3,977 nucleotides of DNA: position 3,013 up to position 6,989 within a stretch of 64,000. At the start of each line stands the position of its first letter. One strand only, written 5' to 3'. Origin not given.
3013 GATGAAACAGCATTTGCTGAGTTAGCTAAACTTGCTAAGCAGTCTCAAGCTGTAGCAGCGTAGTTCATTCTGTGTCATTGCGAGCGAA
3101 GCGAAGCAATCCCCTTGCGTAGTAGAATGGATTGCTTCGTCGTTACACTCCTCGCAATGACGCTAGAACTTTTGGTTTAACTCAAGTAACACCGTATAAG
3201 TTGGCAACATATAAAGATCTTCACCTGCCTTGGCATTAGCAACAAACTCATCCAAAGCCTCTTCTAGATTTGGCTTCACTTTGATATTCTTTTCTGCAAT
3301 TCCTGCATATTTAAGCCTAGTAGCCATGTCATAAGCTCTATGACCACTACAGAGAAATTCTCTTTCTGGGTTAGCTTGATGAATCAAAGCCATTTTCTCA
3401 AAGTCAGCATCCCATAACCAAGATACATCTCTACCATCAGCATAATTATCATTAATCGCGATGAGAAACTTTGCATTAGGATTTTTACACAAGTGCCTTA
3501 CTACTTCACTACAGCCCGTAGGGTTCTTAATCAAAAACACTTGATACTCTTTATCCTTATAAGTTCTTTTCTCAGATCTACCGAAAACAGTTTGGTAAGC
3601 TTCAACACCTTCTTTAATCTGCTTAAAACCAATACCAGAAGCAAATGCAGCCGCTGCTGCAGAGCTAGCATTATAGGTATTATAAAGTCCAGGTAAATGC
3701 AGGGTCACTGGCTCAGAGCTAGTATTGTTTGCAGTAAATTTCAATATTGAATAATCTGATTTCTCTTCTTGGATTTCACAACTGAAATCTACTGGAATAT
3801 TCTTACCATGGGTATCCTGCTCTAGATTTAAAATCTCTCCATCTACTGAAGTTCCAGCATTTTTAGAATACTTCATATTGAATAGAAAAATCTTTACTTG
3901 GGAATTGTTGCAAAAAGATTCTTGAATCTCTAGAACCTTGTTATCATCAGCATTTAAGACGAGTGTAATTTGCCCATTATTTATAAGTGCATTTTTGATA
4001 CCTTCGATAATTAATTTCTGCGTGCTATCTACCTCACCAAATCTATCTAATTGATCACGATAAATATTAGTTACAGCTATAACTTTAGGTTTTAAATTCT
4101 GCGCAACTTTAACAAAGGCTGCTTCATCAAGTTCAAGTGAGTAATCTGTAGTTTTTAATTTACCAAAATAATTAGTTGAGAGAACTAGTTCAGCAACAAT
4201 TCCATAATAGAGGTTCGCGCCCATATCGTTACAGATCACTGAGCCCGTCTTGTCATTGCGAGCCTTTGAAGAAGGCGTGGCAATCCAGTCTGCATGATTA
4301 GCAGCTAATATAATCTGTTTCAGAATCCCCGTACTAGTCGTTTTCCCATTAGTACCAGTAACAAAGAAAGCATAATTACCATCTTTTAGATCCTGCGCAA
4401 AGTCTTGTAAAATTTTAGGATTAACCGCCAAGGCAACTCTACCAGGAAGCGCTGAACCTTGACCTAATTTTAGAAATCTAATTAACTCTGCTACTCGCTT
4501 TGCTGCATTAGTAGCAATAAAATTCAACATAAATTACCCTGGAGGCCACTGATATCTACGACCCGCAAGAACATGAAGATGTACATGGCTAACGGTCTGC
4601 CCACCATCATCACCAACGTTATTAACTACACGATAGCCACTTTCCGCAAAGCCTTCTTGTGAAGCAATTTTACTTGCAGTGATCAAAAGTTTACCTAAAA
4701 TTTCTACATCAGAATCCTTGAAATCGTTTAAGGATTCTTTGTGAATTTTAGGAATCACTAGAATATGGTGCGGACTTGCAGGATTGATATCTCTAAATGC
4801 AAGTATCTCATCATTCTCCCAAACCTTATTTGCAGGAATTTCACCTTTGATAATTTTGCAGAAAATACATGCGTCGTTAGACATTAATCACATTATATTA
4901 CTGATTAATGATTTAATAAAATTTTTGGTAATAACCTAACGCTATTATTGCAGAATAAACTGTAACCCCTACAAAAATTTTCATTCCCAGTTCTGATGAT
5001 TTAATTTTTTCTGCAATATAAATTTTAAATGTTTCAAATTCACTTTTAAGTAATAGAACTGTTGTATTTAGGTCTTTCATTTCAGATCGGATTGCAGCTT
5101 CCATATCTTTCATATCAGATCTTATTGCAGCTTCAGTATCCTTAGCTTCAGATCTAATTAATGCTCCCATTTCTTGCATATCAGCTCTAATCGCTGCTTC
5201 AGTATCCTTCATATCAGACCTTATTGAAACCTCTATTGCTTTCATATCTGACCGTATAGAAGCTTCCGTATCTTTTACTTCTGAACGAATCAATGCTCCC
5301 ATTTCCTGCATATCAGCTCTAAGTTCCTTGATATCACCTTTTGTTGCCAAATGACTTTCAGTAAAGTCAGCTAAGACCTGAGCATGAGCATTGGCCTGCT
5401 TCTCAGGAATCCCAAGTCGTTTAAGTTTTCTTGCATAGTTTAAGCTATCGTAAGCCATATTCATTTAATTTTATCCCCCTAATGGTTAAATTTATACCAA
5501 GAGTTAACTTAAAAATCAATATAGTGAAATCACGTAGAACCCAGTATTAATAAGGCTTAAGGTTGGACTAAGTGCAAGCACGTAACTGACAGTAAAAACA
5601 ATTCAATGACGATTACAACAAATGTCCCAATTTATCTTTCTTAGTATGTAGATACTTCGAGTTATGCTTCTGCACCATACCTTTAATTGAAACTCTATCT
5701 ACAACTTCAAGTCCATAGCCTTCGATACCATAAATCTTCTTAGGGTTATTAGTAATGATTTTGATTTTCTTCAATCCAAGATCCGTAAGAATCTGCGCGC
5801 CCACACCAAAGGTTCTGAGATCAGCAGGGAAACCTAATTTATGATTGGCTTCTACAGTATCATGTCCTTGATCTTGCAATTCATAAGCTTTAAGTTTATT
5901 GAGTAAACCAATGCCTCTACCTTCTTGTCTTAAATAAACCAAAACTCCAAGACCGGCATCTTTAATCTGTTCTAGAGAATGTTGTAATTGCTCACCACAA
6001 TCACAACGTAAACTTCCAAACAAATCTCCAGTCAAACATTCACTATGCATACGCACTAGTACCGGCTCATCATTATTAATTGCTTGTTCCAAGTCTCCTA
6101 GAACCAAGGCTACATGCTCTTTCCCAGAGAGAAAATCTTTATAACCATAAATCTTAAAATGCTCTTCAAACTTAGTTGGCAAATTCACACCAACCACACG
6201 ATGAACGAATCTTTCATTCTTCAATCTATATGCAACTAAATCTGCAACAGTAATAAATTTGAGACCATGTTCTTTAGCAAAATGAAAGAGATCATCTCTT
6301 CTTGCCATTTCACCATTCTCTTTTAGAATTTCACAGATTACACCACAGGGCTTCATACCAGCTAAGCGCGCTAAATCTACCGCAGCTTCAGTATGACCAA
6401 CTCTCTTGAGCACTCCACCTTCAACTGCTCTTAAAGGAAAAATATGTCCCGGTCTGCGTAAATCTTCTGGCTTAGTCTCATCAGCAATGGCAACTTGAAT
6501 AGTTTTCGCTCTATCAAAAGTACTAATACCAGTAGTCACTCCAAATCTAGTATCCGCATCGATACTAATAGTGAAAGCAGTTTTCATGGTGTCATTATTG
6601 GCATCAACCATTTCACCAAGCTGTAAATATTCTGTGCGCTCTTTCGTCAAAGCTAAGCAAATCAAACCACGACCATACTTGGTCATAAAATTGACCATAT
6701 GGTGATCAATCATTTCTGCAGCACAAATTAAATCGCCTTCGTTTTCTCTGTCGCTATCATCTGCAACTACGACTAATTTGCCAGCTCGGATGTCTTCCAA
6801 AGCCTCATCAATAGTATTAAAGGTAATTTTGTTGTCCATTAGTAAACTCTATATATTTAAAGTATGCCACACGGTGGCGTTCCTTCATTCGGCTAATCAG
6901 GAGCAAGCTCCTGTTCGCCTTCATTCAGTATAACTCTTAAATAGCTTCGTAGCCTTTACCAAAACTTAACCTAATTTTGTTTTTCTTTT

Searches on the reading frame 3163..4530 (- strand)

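Call 34: search_protein_families(library=ncbifam, proteins=[window:3163-4530:-], max_evalue=0.00001)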
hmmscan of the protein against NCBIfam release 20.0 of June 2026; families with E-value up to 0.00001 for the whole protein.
window:3163-4530:- (455 aa): 17 families
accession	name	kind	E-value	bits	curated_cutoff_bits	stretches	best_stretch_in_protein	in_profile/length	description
NF045635.1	isoglutsynth_MurT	equivalog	3.9e-59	200.7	800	1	19-453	19-434/447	lipid II isoglutaminyl synthase subunit MurT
NF052464.1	L2IsogltmlsynMurTStaph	equivalog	4e-48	164.3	800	1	6-448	6-421/435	lipid II isoglutaminyl synthase subunit MurT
NF053645.1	pMurC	equivalog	1.9e-19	69.7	560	1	141-352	173-390/492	pseudomurein biosynthesis peptide ligase pMurC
NF008896.0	PRK11929.1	equivalog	8.2e-15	53.7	1023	1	142-329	674-835/965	bifunctional UDP-N-acetylmuramoyl-L-alanyl-D-glutamate--2,6-diaminopimelate ligase MurE/UDP-N-acetylmuramoyl-tripeptide--D-alanyl-D-alanine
NF053648.1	pMurE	equivalog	4.9e-13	48.6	600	1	51-358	97-359/464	pseudomurein biosynthesis peptide ligase pMurE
NF001126.0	PRK00139.1-4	equivalog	2.6e-12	46.1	373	1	57-331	109-344/486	UDP-N-acetylmuramoyl-L-alanyl-D-glutamate--2,6-diaminopimelate ligase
TIGR01082.1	murC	equivalog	3.9e-12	46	335.1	1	133-326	155-315/449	UDP-N-acetylmuramate--L-alanine ligase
TIGR02068.2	cya_phycin_syn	equivalog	5.2e-10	38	850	1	150-439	567-844/862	cyanophycin synthetase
NF053647.1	pMurD2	equivalog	2.4e-09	36.6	550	0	272-343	233-304/405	pseudomurein biosynthesis peptide ligase pMurD2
TIGR01087.1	murD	equivalog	3e-09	36.5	211.95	0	143-321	167-310/441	UDP-N-acetylmuramoyl-L-alanine--D-glutamate ligase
NF001124.0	PRK00139.1-2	equivalog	4.9e-09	35.5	476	0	243-331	270-353/500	UDP-N-acetylmuramoyl-L-alanyl-D-glutamate--2,6-diaminopimelate ligase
TIGR01143.1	murF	subfamily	1.2e-08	34.4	288.6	0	258-324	229-294/418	UDP-N-acetylmuramoyl-tripeptide--D-alanyl-D-alanine ligase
NF053646.1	pMurD1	equivalog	2.5e-08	33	610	1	57-326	114-327/465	pseudomurein biosynthesis peptide ligase pMurD1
TIGR01085.1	murE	subfamily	1e-07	31.2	257.3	1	43-330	76-333/472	UDP-N-acetylmuramyl-tripeptide synthetase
NF008041.0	PRK10773.1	equivalog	4.2e-07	29.1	551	0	146-318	174-317/453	UDP-N-acetylmuramoyl-tripeptide--D-alanyl-D-alanine ligase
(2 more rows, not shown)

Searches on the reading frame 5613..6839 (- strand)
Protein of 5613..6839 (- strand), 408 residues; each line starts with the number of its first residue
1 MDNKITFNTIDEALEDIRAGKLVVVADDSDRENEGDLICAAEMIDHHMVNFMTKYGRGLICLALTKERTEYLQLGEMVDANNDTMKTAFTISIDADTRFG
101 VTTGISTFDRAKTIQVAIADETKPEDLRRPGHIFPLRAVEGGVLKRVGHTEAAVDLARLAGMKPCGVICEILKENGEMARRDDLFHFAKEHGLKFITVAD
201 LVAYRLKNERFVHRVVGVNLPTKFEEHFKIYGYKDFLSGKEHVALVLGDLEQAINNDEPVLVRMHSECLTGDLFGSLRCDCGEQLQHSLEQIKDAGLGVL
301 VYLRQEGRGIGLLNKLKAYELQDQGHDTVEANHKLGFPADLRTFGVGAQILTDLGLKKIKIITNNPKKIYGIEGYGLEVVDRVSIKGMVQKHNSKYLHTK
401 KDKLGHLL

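Call 34: search_protein_families(library=ncbifam, proteins=[window:5613-6839:-], max_evalue=0.00001)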
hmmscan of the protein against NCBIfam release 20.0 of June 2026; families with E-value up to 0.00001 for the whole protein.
window:5613-6839:- (408 aa): 12 families
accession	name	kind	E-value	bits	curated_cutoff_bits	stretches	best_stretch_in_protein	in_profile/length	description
NF006806.0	PRK09319.1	equivalog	7e-199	662.1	764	1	3-408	7-409/561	bifunctional 3,4-dihydroxy-2-butanone-4-phosphate synthase/GTP cyclohydrolase II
NF006803.0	PRK09311.1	equivalog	1.2e-181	604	569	1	3-408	5-404/417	bifunctional 3,4-dihydroxy-2-butanone-4-phosphate synthase/GTP cyclohydrolase II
NF010626.1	PRK14019.1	equivalog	4.4e-121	404.2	513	1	7-382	2-360/364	bifunctional 3,4-dihydroxy-2-butanone-4-phosphate synthase/GTP cyclohydrolase II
NF006805.0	PRK09318.1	equivalog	5.2e-113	377.9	486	1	14-408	5-380/387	bifunctional 3,4-dihydroxy-2-butanone-4-phosphate synthase/GTP cyclohydrolase II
NF009132.0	PRK12485.1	equivalog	4.1e-97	325.5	693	1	6-385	2-367/369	bifunctional 3,4-dihydroxy-2-butanone-4-phosphate synthase/GTP cyclohydrolase II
NF006804.0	PRK09314.1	equivalog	5.8e-96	321.6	432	2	7-307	3-288/339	bifunctional 3,4-dihydroxy-2-butanone 4-phosphate synthase/GTP cyclohydrolase II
NF001591.0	PRK00393.1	subfamily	9e-77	257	148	1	214-408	6-194/199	GTP cyclohydrolase II RibA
TIGR00506.1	ribB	equivalog_domain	1.2e-75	253.5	177.45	1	7-205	2-204/204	3,4-dihydroxy-2-butanone-4-phosphate synthase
TIGR00505.1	ribA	equivalog_domain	1.5e-73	246.4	205.85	1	217-408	5-191/191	GTP cyclohydrolase II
NF006456.0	PRK08815.1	equivalog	7.9e-64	216.3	464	1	151-408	122-365/376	GTP cyclohydrolase II RibA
NF004437.0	PRK05773.1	equivalog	2.1e-22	79.5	262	1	10-202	3-214/219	3,4-dihydroxy-2-butanone 4-phosphate synthase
NF005536.0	PRK07198.1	equivalog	1.8e-14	53.4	403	1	244-386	224-377/419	GTP cyclohydrolase II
